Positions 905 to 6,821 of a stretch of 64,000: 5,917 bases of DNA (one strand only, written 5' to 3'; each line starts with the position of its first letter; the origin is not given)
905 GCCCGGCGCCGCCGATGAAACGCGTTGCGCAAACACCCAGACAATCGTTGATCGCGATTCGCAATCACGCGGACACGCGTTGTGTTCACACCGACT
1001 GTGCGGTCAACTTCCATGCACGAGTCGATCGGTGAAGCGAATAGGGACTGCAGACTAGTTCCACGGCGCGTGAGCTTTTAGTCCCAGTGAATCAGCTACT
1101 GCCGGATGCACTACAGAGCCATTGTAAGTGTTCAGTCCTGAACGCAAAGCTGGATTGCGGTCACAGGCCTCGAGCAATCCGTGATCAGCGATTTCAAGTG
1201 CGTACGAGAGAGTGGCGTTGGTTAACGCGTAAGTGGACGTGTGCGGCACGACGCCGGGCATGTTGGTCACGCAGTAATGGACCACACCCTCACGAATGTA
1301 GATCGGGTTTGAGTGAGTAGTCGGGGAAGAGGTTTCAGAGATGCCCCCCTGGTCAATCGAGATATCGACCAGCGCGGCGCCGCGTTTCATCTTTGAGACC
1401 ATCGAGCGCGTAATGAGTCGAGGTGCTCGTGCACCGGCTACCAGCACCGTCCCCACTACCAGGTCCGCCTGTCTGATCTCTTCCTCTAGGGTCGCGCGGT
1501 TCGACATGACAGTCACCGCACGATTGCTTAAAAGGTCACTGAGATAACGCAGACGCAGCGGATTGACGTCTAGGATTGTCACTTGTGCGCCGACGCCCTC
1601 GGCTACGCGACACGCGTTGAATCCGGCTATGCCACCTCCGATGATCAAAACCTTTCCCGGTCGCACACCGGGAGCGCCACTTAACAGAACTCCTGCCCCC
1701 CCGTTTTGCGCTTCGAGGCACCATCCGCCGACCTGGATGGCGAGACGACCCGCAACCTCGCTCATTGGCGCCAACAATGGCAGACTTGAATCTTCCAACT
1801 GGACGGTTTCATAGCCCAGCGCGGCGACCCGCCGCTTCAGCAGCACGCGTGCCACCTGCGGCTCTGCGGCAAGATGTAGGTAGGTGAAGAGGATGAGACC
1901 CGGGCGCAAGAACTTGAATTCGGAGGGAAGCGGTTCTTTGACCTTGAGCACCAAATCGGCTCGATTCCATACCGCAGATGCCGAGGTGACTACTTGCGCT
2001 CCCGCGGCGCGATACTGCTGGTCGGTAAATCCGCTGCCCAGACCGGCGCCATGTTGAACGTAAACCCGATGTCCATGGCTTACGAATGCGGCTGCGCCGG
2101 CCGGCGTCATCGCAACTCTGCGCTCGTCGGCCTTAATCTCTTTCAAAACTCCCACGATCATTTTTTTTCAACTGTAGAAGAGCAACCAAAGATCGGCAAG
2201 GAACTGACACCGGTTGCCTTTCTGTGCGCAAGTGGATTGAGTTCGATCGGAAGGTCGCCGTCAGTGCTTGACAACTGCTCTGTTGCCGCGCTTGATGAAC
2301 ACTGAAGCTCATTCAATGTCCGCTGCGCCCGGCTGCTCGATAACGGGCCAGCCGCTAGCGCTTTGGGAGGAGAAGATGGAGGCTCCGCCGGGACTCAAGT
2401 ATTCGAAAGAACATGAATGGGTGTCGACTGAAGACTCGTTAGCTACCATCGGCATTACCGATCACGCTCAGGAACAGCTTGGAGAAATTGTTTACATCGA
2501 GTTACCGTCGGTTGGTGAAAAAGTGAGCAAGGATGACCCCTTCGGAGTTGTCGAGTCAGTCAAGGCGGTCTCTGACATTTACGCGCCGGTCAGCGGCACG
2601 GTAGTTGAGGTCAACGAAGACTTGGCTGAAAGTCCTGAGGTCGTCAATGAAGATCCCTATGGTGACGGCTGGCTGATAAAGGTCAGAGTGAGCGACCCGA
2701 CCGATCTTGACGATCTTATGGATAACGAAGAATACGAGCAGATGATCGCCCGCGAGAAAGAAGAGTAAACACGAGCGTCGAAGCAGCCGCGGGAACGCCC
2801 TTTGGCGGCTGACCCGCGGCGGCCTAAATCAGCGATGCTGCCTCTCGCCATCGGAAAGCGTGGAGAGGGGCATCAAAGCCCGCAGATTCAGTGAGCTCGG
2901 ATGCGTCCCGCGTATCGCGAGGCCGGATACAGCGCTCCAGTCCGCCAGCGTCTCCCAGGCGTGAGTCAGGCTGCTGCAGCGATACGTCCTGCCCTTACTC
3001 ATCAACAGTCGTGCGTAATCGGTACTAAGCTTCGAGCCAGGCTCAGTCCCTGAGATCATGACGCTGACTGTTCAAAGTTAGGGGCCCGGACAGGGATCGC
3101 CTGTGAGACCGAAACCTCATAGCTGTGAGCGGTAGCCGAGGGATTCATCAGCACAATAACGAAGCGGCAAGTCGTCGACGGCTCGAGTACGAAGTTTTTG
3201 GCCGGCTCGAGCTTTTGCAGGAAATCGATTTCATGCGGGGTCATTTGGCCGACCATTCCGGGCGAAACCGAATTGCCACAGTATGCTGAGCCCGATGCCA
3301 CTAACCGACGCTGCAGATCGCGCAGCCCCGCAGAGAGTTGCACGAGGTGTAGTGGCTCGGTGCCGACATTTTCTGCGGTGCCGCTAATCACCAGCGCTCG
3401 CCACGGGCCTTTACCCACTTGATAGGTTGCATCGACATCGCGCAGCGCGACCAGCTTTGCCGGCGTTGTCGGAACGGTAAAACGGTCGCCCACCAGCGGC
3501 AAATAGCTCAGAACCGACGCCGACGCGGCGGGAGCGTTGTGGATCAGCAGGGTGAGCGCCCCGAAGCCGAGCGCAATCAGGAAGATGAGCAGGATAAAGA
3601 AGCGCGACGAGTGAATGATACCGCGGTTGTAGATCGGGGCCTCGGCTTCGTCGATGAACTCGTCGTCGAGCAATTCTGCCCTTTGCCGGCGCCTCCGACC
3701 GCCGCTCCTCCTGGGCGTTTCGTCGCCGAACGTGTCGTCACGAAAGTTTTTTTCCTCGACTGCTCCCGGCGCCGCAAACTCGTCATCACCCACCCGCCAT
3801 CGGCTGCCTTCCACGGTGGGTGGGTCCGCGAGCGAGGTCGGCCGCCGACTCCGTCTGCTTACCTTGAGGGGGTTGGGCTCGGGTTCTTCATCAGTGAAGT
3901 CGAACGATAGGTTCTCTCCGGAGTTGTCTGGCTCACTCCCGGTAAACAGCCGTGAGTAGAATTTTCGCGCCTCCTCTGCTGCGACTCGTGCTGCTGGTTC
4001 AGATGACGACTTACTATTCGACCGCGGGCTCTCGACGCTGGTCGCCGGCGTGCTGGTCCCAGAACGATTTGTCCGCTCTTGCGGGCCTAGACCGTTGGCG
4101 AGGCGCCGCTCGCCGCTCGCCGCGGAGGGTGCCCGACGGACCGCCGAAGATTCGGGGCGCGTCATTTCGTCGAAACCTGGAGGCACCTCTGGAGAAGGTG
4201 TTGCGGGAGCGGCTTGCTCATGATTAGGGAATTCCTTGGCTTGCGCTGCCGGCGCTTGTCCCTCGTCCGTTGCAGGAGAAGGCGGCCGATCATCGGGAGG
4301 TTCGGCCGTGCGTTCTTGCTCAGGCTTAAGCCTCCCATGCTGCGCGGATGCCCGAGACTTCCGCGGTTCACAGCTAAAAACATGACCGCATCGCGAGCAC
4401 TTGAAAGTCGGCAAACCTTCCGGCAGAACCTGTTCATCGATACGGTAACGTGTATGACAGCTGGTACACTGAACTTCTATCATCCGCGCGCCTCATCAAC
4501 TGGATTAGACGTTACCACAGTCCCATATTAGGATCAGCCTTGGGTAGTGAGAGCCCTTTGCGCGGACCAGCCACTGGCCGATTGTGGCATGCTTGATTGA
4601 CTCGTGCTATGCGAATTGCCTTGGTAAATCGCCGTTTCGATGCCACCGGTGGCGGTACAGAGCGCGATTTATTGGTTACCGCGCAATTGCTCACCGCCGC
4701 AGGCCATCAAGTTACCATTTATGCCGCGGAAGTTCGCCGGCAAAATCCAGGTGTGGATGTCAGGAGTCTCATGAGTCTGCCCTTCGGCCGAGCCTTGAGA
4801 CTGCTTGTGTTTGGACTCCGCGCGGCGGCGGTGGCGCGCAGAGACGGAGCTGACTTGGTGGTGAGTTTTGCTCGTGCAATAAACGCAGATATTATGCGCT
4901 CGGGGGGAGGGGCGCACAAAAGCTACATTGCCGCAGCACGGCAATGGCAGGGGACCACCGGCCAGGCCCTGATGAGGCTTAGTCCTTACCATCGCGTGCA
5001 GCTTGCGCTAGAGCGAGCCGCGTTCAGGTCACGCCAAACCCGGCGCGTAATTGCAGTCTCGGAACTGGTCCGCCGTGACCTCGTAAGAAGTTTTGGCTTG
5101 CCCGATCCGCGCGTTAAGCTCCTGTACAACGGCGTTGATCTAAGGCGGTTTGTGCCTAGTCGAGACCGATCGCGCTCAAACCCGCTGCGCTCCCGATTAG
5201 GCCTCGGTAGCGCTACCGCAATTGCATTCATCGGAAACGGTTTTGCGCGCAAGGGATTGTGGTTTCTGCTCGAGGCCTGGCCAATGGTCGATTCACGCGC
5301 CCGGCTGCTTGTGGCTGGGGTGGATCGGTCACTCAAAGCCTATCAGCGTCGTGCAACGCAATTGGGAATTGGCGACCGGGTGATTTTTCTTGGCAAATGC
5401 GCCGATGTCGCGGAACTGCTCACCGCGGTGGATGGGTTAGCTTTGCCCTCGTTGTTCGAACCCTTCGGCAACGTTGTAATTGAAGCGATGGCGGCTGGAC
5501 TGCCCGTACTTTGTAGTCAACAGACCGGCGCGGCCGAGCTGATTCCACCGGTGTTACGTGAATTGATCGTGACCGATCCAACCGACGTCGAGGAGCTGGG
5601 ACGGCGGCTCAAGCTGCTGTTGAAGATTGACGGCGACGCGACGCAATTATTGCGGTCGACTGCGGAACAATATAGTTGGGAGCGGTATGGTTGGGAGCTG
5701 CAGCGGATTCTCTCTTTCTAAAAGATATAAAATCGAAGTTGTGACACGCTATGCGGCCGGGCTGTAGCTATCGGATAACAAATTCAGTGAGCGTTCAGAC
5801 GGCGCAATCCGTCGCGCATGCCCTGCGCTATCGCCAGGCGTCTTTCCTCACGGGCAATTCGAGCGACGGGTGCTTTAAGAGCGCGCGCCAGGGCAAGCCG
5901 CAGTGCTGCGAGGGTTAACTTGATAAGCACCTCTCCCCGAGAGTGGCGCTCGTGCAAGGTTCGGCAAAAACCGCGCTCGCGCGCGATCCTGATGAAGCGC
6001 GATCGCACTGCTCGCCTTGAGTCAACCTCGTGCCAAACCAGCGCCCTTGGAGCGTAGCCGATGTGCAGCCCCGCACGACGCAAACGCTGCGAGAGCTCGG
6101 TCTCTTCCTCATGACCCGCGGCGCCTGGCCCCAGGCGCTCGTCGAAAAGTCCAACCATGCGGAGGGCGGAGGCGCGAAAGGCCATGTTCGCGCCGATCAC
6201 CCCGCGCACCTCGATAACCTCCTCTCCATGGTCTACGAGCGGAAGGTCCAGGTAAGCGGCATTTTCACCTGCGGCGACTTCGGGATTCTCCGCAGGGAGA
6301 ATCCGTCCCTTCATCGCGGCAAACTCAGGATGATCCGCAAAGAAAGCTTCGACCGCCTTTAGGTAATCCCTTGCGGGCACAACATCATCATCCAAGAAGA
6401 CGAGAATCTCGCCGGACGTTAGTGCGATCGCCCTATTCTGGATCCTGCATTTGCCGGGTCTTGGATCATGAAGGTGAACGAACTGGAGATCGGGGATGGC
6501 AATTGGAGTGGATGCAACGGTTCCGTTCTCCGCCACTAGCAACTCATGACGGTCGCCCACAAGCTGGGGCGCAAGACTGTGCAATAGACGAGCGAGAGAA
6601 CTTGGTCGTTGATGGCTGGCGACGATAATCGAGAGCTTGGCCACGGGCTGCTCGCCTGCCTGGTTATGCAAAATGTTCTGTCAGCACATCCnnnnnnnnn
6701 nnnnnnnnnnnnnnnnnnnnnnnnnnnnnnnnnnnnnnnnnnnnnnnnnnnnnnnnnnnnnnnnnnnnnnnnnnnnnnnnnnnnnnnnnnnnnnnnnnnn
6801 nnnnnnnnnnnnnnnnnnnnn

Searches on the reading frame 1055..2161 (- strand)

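Call 39: search_protein_families(library=pfam, proteins=[window:1055-2161:-], max_evalue=0.00001)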
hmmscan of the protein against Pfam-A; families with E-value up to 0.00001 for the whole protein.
window:1055-2161:- (368 aa): 2 families
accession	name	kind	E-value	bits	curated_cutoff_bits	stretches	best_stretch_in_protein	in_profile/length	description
PF01262.27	AlaDh_PNT_C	-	1.8e-79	266.5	23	1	141-352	1-213/214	Alanine dehydrogenase/PNT, C-terminal domain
PF05222.21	AlaDh_PNT_N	-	9.4e-48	162.3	30.4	1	4-137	1-136/136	Alanine dehydrogenase/PNT, N-terminal domain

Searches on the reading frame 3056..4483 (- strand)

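Call 39: search_protein_families(library=pfam, proteins=[window:3056-4483:-], max_evalue=0.00001)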
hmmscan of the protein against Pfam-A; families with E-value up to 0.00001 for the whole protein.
window:3056-4483:- (475 aa): 2 families
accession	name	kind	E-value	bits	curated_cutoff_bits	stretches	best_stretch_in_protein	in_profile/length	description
PF13717.11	Zn_ribbon_4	-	1.4e-09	38.2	30.3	1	4-36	3-35/36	zinc-ribbon domain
PF11906.13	DUF3426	-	2e-07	31.6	27.7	1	321-459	25-147/147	Protein of unknown function (DUF3426)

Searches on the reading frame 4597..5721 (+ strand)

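Call 39: search_protein_families(library=pfam, proteins=[window:4597-5721:+], max_evalue=0.00001)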
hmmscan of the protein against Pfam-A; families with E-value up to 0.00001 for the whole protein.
window:4597-5721:+ (374 aa): 5 families
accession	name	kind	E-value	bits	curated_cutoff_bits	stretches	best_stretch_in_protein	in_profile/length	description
PF13692.12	Glyco_trans_1_4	-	4.1e-26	92.4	27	1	208-342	3-140/142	Glycosyl transferases group 1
PF00534.26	Glycos_transf_1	-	3.1e-25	89.1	26.4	1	209-347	18-161/172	Glycosyl transferases group 1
PF13439.12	Glyco_transf_4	-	1.2e-17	64.9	28.5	1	19-184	2-170/170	Glycosyltransferase Family 4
PF20706.3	GT4-conflict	-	1.2e-10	41.4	26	1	229-363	227-380/385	Family 4 Glycosyltransferase in conflict systems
PF13579.12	Glyco_trans_4_4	-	5.7e-07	30.4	29.7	1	19-179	1-158/158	Glycosyl transferase 4-like domain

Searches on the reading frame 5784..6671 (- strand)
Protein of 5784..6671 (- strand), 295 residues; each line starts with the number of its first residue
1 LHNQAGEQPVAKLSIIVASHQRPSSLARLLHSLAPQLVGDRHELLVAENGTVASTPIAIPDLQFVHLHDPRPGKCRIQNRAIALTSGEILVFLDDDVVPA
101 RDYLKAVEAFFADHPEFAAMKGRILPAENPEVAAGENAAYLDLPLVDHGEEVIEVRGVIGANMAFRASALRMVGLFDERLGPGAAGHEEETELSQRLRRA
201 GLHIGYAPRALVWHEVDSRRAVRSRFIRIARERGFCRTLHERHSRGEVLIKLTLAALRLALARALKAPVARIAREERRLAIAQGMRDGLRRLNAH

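Call 39: search_protein_families(library=pfam, proteins=[window:5784-6671:-], max_evalue=0.00001)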
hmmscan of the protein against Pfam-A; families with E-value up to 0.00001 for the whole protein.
window:5784-6671:- (295 aa): 3 families
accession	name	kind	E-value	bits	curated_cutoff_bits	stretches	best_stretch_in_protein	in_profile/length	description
PF13641.12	Glyco_tranf_2_3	-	8.1e-12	46.1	27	1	13-225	3-220/230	Glycosyltransferase like family 2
PF00535.33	Glycos_transf_2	-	1.5e-11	45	23.3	1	14-116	1-108/168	Glycosyl transferase family 2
PF13632.12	Glyco_trans_2_3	-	5e-11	43.2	27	1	90-236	2-143/198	Glycosyl transferase family group 2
